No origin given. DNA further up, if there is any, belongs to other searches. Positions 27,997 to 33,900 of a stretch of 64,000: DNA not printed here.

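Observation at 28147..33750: Mosaic identity between the two giant paralogs suggests segmental gene conversion with retained N-terminal diversity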

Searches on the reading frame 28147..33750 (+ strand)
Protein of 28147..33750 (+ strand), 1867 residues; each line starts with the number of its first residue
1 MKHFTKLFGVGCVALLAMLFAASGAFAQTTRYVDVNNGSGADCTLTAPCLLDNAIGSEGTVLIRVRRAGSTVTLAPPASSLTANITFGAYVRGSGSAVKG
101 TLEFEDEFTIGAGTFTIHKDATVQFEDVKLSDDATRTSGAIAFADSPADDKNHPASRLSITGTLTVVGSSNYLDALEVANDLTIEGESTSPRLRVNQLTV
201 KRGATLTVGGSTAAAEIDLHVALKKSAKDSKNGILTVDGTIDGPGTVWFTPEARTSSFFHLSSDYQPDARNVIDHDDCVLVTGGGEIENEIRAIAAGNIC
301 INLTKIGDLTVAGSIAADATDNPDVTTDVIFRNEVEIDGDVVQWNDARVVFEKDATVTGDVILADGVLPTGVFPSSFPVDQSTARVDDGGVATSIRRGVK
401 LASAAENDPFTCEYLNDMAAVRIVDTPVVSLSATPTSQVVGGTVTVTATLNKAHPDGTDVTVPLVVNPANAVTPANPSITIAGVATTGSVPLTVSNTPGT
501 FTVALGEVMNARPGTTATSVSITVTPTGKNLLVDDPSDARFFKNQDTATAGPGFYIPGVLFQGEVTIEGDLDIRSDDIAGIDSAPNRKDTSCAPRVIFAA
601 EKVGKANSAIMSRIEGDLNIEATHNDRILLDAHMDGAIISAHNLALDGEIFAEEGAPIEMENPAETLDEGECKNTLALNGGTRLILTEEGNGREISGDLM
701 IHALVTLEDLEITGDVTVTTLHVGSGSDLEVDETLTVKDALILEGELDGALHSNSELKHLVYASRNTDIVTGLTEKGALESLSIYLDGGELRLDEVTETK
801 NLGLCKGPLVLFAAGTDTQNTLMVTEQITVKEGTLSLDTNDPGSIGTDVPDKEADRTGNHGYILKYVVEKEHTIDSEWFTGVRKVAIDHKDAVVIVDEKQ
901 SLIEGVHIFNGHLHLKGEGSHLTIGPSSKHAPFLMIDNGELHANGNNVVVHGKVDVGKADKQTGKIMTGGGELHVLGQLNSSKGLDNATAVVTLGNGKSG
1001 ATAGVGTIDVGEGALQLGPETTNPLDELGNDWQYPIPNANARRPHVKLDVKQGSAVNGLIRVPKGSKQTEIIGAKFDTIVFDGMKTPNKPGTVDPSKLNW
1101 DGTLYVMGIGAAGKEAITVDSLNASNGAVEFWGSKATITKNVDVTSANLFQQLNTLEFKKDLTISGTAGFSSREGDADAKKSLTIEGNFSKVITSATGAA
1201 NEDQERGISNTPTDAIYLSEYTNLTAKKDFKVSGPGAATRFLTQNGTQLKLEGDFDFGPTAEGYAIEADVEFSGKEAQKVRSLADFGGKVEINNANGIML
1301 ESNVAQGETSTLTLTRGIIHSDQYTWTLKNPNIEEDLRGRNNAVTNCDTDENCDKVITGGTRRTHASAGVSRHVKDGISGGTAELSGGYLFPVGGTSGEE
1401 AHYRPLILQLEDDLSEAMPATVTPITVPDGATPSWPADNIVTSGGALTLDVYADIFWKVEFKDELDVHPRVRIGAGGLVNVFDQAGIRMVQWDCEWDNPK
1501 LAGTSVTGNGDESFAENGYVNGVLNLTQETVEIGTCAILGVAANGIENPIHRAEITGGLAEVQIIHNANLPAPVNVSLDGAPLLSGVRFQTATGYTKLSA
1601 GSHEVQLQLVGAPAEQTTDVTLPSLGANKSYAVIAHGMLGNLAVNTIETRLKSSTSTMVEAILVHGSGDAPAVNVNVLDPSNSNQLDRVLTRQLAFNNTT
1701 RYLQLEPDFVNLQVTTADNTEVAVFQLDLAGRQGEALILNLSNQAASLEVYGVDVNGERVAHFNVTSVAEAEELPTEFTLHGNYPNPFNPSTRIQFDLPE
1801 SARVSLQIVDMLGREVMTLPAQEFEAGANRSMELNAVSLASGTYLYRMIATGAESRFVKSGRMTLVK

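Call 8: search_protein_families(library=pfam, proteins=[window:28147-33750:+], max_evalue=0.1)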
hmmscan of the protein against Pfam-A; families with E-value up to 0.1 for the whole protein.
window:28147-33750:+ (1867 aa): 2 families
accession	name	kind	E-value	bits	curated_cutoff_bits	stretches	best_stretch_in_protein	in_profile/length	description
PF14344.12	DUF4397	-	8.4e-16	59.1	30.6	1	1560-1675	1-118/119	Domain of unknown function (DUF4397)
PF18962.6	Por_Secre_tail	-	1.1e-07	32.4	27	1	1784-1852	2-66/75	Secretion system C-terminal sorting domain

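Call 9: search_protein_families(library=ncbifam, proteins=[window:28147-33750:+], max_evalue=0.1)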
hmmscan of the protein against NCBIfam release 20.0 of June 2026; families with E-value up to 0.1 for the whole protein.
window:28147-33750:+ (1867 aa): 3 families
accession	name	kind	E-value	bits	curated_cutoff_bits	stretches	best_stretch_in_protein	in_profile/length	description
TIGR04183.1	Por_Secre_tail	domain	5.6e-08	32.6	23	1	1784-1858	2-70/72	T9SS type A sorting domain-containing protein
NF052323.1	T9SSA_dep_M6i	equivalog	2.3e-07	29.2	600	1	1783-1853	960-1029/1043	T9SS-dependent M6-like inactivated metalloprotease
NF038113.1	T9SSA_dep_M36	equivalog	2.2e-06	26.1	885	1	1770-1849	784-856/869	T9SS-dependent M36 family metallopeptidase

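Call 16: find_homologous_proteins(query=window:28147-33750:+, max_evalue=0.00001)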
Query window:28147-33750:+ (1867 aa): 38 proteins with E <= 0.00001 among 8000 candidates.
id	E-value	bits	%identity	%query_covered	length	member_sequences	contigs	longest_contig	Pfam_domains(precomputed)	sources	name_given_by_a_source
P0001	0.0e+0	4149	100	100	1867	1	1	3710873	PF18962.8,PF14344.13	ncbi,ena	-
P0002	0.0e+0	3484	88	100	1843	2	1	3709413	PF18962.8,PF14344.13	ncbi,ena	-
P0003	0.0e+0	3071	79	100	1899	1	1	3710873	PF18962.8,PF14344.13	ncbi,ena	-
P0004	0.0e+0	2184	59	100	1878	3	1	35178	PF18962.8,PF14344.13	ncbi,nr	ncbi:MAG: DUF4397 domain-containing protein [Bacteroidetes bacterium]|nr:DUF4397 domain-containing p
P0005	0.0e+0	2076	58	100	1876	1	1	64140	PF18962.8,PF14344.13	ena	-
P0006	0.0e+0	2062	57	100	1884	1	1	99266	PF03160.21,PF18962.8,PF14344.13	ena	-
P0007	0.0e+0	2031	57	100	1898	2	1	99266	PF18962.8,PF14344.13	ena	-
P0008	0.0e+0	2027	56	100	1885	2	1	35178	PF03160.21,PF18962.8,PF14344.13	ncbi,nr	ncbi:MAG: DUF4397 domain-containing protein [Bacteroidetes bacterium]|nr:DUF4397 domain-containing p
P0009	0.0e+0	2003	56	100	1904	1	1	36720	PF18962.8,PF14344.13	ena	-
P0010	0.0e+0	1569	48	99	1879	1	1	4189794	PF18962.8,PF14344.13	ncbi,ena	-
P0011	0.0e+0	1532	47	100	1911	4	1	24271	PF03160.21,PF18962.8,PF14344.13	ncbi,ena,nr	ncbi:MAG: DUF4397 domain-containing protein [Bacteroidetes bacterium]|nr:DUF4397 domain-containing p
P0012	0.0e+0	1472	56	75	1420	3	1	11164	-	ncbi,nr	ncbi:MAG: hypothetical protein F4100_02555, partial [Rhodothermaceae bacterium]|nr:hypothetical prot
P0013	0.0e+0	1430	51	70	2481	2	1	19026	PF16655.13,PF25059.2,PF25523.2,PF22633.4,PF18962.8,PF25788.3,PF00041.28,PF14344.13,PF16656.12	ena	-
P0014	0.0e+0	1398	45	100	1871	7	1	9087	PF18962.8,PF14344.13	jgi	-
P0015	0.0e+0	1305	45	70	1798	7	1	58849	PF18962.8,PF14344.13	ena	-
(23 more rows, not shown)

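Call 17: find_encoding_contigs(protein=P0002, flank=10000, max_places=4)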
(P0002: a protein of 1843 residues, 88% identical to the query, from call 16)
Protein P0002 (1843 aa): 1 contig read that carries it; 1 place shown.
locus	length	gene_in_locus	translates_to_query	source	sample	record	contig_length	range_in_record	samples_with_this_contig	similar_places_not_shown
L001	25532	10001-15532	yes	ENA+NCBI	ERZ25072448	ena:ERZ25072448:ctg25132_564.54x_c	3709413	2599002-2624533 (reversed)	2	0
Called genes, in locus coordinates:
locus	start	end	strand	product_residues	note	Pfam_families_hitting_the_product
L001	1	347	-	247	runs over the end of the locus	PF01609:DDE_Tnp_1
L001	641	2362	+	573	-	PF01609:DDE_Tnp_1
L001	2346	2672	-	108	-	PF13006:Nterm_IS4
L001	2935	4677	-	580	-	PF03235:GmrSD_N, PF07510:GmrSD_C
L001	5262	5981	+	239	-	-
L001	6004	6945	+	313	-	PF07592:DDE_Tnp_ISAZ013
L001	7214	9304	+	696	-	PF13166:AAA_13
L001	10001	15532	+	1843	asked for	PF14344:DUF4397, PF18962:Por_Secre_tail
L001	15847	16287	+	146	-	-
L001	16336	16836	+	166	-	PF00078:RVT_1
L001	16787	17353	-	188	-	PF01610:DDE_Tnp_ISL3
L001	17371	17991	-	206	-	PF14690:Zn_ribbon_ISL3 (weak), PF13542:HTH_Tnp_ISL3 (weak), PF01610:DDE_Tnp_ISL3 (weak)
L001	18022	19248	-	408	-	-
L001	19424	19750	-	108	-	-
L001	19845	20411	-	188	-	PF07693:KAP_NTPase (weak), PF01695:IstB_IS21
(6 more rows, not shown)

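Call 18: list_cluster_members(proteins=[P0001, P0002, P0003])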
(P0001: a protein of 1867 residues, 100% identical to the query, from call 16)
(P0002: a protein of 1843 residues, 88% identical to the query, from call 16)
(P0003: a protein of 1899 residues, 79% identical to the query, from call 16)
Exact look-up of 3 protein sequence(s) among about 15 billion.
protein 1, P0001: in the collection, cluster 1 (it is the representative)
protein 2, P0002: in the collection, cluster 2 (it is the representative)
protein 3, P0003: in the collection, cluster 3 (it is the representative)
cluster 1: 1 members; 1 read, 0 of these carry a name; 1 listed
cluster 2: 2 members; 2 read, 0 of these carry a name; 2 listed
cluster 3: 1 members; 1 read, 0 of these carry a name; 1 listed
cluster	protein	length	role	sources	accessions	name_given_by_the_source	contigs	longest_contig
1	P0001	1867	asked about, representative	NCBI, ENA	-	-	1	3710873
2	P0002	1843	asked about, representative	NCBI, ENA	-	-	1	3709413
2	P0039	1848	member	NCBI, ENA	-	-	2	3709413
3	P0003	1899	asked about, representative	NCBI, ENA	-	-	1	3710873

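Call 19: find_encoding_contigs(protein=P0039, flank=10000, max_places=4)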
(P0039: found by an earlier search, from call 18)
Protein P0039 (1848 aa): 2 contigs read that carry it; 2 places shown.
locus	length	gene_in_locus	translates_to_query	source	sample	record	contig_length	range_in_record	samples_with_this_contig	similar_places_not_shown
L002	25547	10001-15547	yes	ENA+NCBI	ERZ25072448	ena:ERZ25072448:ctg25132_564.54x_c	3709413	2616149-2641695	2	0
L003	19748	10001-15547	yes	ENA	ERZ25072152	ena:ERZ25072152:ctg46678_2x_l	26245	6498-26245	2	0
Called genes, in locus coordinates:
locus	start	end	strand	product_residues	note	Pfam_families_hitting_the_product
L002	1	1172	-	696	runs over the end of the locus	PF13166:AAA_13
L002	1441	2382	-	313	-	PF07592:DDE_Tnp_ISAZ013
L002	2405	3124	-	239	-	-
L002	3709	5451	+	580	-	PF03235:GmrSD_N, PF07510:GmrSD_C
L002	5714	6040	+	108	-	PF13006:Nterm_IS4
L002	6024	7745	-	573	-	PF01609:DDE_Tnp_1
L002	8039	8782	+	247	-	PF01609:DDE_Tnp_1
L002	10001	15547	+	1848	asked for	PF14344:DUF4397, PF18962:Por_Secre_tail (weak)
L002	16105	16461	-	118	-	-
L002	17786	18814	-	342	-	PF02899:Phage_int_SAM_1 (weak), PF00589:Phage_integrase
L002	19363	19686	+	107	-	PF04956:TrbC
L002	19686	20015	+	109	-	-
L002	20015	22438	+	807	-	PF27097:VirB4_TrbE_N, PF03135:CagE_TrbE_VirB (weak), PF19044:P-loop_TraG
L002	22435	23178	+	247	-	-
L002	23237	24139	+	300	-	PF04610:TrbL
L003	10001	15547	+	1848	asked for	PF14344:DUF4397, PF18962:Por_Secre_tail (weak)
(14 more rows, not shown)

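Call 20: find_encoding_contigs(protein=P0001, flank=10000, max_places=4)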
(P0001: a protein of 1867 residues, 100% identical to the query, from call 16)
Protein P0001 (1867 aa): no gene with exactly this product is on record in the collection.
